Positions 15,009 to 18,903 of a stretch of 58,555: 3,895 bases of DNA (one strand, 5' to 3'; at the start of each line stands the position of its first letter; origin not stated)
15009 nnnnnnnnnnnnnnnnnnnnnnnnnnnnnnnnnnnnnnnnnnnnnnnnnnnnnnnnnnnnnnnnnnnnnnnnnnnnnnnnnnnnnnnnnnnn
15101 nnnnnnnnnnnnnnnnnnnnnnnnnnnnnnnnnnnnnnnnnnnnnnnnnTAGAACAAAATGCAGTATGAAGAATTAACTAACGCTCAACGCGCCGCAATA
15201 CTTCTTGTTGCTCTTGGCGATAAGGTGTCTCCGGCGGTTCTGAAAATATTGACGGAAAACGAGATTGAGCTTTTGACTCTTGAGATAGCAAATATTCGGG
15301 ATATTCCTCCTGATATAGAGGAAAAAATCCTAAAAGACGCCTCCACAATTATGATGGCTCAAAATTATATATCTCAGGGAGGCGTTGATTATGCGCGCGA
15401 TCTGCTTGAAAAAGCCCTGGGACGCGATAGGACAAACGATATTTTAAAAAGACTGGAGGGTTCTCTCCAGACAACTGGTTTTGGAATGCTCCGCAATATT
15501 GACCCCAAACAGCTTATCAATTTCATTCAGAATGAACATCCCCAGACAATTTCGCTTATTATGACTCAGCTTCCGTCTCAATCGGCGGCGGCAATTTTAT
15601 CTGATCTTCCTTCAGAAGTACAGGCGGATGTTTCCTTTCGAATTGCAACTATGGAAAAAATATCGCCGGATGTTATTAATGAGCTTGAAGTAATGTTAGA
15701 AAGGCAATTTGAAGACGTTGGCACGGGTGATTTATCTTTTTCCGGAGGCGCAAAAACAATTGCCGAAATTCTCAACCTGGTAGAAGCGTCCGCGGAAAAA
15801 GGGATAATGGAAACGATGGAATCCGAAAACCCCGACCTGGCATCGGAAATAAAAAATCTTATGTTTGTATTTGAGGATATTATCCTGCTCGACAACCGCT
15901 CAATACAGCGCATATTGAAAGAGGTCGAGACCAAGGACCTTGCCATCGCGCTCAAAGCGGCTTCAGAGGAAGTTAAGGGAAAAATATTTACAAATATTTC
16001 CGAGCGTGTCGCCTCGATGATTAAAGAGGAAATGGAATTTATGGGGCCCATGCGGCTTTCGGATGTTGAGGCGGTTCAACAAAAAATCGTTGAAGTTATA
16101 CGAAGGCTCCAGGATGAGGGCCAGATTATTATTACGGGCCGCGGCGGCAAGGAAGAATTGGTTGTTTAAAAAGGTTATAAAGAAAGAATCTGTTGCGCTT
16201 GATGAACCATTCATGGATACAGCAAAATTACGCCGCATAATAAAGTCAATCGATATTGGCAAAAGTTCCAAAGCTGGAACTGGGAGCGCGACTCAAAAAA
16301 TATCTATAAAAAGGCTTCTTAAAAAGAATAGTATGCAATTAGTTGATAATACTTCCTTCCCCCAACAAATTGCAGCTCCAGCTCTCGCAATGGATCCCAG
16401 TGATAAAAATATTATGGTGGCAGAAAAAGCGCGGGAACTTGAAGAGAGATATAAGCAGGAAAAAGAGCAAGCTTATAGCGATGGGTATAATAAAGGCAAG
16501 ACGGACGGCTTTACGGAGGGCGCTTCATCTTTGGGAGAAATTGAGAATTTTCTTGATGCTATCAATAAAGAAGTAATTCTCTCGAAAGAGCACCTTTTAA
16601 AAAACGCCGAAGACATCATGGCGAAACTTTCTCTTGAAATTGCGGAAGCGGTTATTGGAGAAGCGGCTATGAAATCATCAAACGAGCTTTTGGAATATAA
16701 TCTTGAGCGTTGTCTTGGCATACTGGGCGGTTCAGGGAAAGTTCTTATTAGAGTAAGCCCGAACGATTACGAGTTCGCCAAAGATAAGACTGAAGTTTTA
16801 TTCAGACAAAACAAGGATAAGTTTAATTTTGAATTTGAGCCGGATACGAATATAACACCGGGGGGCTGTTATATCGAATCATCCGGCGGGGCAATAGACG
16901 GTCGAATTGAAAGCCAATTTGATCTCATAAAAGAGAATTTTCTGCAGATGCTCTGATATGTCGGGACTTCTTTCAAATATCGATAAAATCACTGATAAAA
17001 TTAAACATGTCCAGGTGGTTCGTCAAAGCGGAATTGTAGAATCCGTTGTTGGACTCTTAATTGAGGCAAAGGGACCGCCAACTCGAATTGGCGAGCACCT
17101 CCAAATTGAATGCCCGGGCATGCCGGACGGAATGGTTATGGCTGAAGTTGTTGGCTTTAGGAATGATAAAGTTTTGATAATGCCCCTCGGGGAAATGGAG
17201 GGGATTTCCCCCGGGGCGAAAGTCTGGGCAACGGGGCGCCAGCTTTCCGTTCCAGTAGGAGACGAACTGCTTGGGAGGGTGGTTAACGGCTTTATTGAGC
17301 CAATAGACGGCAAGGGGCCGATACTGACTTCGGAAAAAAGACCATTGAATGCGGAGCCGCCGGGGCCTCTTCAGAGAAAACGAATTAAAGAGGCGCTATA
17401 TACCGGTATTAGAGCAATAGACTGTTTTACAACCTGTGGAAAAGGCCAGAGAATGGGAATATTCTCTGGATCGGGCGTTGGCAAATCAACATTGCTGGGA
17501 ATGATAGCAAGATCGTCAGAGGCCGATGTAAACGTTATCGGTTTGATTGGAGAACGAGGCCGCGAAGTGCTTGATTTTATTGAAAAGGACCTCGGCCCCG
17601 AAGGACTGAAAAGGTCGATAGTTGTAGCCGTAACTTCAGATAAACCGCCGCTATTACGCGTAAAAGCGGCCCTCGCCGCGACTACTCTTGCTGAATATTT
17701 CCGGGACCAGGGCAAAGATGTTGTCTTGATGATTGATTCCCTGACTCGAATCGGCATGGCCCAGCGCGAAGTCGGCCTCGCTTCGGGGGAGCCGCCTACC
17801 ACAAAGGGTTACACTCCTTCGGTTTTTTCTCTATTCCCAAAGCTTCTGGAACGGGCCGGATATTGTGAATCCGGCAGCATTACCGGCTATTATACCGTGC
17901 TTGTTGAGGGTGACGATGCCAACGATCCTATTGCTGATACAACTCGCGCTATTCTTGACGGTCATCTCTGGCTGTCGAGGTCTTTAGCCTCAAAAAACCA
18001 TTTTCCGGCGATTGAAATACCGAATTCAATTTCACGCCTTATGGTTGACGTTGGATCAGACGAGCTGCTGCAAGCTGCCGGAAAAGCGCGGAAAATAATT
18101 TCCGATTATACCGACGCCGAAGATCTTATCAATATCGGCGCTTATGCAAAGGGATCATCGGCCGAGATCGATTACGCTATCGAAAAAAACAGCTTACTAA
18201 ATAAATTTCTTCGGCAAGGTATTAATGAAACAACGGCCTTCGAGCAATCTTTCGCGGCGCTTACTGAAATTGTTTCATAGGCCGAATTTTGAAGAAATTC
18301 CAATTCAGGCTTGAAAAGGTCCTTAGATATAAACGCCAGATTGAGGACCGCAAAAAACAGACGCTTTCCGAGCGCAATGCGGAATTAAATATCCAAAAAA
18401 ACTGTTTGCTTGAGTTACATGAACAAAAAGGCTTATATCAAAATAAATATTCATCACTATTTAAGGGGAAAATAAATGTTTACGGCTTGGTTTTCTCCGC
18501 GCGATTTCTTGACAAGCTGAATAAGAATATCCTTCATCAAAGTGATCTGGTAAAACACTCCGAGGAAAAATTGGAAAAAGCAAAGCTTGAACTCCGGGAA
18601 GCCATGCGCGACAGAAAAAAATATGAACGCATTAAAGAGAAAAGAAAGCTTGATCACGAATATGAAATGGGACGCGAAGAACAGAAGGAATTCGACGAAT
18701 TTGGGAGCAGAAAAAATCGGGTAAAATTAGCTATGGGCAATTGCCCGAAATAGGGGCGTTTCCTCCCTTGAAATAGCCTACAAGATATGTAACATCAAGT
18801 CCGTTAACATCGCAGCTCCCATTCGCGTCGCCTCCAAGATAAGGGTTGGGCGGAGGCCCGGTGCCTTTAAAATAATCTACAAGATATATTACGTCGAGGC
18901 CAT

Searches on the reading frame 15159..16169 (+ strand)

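Call 25: search_protein_families(library=pfam, proteins=[window:15159-16169:+], max_evalue=0.001)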
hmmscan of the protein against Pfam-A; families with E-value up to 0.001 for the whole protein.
window:15159-16169:+ (336 aa): 5 families
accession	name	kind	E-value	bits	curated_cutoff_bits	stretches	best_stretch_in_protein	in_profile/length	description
PF01706.21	FliG_C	-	2.4e-44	150.4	23.3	1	218-325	1-108/108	FliG C-terminal domain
PF14842.11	FliG_N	-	4.3e-38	130.5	25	2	5-108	1-104/104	FliG N-terminal domain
PF14841.11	FliG_M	-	1.3e-30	105.9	25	1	116-189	1-74/76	FliG middle domain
PF03448.22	MgtE_N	-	0.00036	21.4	25.9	0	111-158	34-81/102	MgtE intracellular N domain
PF21128.4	MCM4_WHD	-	0.00081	19.8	24.4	0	304-331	43-70/75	MCM4, winged helix domain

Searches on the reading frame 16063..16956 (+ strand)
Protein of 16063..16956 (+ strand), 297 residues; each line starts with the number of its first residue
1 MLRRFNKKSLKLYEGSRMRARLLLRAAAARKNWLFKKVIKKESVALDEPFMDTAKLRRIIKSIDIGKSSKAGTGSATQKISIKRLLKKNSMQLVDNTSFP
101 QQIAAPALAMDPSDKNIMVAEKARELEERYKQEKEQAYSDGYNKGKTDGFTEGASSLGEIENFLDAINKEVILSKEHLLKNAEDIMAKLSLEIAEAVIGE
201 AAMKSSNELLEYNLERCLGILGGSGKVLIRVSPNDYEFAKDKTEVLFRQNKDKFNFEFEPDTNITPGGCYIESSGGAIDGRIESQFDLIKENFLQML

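Call 25: search_protein_families(library=pfam, proteins=[window:16063-16956:+], max_evalue=0.001)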
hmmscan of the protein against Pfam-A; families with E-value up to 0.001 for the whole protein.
window:16063-16956:+ (297 aa): 1 family
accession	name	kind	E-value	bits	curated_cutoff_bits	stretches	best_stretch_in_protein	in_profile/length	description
PF02108.21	FliH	-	1.8e-16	60.6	24.1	1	166-287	9-126/128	Flagellar assembly protein FliH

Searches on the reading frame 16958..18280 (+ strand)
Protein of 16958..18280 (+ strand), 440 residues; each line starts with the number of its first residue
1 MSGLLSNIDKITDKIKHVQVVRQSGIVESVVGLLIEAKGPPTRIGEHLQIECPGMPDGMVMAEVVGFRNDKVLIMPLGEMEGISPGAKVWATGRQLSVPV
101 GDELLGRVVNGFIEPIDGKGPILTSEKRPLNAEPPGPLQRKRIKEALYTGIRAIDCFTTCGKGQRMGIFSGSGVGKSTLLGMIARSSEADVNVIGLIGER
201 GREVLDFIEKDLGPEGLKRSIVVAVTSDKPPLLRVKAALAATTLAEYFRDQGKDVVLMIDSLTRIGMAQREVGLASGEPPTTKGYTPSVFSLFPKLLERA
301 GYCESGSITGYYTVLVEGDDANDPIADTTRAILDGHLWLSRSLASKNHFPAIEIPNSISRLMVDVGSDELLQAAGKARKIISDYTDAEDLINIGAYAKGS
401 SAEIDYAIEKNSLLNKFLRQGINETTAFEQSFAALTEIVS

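Call 25: search_protein_families(library=pfam, proteins=[window:16958-18280:+], max_evalue=0.001)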
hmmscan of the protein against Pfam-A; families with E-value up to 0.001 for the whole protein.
window:16958-18280:+ (440 aa): 3 families
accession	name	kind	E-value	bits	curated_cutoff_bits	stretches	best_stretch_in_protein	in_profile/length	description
PF00006.31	ATP-synt_ab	-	6.5e-85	284.5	29.5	1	150-359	1-213/213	ATP synthase alpha/beta family, nucleotide-binding domain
PF18269.6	T3SS_ATPase_C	-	5.3e-23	81.1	22.7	1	368-437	3-72/72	T3SS EscN ATPase C-terminal domain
PF02874.29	ATP-synt_ab_N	-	3.6e-09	37.4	20.9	1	28-93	2-69/69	ATP synthase alpha/beta family, beta-barrel domain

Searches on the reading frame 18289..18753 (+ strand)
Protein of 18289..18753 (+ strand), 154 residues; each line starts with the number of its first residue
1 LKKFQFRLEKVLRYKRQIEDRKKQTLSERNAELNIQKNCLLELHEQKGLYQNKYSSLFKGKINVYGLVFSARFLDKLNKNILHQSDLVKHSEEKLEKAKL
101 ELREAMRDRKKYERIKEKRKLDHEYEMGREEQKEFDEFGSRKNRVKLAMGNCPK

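Call 25: search_protein_families(library=pfam, proteins=[window:18289-18753:+], max_evalue=0.001)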
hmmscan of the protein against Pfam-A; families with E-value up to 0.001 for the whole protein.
window:18289-18753:+ (154 aa): 1 family
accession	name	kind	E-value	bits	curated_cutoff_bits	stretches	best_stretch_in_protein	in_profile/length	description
PF02050.21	FliJ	-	1.6e-14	54.7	28.4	1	22-141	3-121/123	Flagellar FliJ protein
